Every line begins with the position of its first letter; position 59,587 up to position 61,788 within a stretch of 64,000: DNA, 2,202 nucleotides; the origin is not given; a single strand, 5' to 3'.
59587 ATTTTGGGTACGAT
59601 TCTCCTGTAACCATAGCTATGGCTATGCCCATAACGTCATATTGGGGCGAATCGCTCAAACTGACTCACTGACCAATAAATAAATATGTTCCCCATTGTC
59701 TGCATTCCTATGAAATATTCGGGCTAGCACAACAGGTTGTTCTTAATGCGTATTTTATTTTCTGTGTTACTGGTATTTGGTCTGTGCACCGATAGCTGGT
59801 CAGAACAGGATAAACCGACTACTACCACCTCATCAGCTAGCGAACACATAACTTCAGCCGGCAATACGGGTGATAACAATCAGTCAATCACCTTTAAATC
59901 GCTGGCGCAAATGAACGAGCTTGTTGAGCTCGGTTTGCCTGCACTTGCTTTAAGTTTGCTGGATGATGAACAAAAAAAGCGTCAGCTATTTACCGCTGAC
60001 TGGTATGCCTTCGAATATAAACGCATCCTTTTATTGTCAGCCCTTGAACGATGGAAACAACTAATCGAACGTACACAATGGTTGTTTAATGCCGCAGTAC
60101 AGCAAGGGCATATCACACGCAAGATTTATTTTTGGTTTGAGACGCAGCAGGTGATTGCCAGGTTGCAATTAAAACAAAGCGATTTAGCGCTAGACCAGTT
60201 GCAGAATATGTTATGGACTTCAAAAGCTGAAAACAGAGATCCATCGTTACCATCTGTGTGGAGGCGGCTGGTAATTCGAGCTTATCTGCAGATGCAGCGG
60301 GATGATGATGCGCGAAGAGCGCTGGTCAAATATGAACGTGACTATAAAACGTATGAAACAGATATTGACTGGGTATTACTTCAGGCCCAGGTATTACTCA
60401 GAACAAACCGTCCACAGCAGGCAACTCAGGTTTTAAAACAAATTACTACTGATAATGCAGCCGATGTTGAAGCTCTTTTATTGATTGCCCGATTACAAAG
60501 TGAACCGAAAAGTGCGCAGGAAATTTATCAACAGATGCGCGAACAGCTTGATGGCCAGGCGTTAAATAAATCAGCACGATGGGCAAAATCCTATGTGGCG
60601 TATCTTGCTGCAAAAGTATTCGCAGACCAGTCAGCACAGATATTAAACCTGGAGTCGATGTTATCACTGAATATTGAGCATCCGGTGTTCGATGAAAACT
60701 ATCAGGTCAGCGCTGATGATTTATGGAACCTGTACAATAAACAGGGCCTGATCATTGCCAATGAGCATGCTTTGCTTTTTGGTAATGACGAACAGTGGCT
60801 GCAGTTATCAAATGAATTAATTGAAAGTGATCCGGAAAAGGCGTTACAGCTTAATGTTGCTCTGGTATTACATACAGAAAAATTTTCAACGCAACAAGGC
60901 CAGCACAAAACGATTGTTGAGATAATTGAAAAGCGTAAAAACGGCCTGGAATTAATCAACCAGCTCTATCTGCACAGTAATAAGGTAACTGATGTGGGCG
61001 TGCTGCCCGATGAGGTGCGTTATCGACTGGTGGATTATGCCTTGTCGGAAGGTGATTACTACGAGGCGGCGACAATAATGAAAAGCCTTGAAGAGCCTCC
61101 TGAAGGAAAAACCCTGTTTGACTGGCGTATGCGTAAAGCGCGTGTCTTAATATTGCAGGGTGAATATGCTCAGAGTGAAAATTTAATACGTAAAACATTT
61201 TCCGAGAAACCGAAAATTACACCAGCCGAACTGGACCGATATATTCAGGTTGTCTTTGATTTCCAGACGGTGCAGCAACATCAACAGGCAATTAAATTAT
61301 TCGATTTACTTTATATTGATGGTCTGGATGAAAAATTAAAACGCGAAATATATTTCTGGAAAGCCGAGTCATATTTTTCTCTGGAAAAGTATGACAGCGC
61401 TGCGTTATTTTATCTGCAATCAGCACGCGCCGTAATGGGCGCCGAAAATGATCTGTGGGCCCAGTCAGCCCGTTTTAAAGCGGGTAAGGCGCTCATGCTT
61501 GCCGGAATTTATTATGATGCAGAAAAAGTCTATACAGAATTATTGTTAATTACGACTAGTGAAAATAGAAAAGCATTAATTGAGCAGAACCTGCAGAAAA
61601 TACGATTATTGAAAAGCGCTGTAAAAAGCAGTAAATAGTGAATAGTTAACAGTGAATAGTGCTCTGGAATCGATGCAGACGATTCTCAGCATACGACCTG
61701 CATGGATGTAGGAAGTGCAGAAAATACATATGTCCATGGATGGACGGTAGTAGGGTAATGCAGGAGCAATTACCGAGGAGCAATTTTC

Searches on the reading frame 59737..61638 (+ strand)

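Call 35: search_protein_families(library=pfam, proteins=[window:59737-61638:+], max_evalue=0.0001)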
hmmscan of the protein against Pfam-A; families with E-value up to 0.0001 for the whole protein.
window:59737-61638:+ (633 aa): 2 families
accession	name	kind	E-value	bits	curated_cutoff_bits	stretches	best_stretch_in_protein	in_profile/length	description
PF12895.13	ANAPC3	-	1.2e-07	32.3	27.2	0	198-254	11-66/82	Anaphase-promoting complex, cyclosome, subunit 3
PF14559.12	TPR_19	-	1.2e-06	29.2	25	0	204-253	19-68/68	Tetratricopeptide repeat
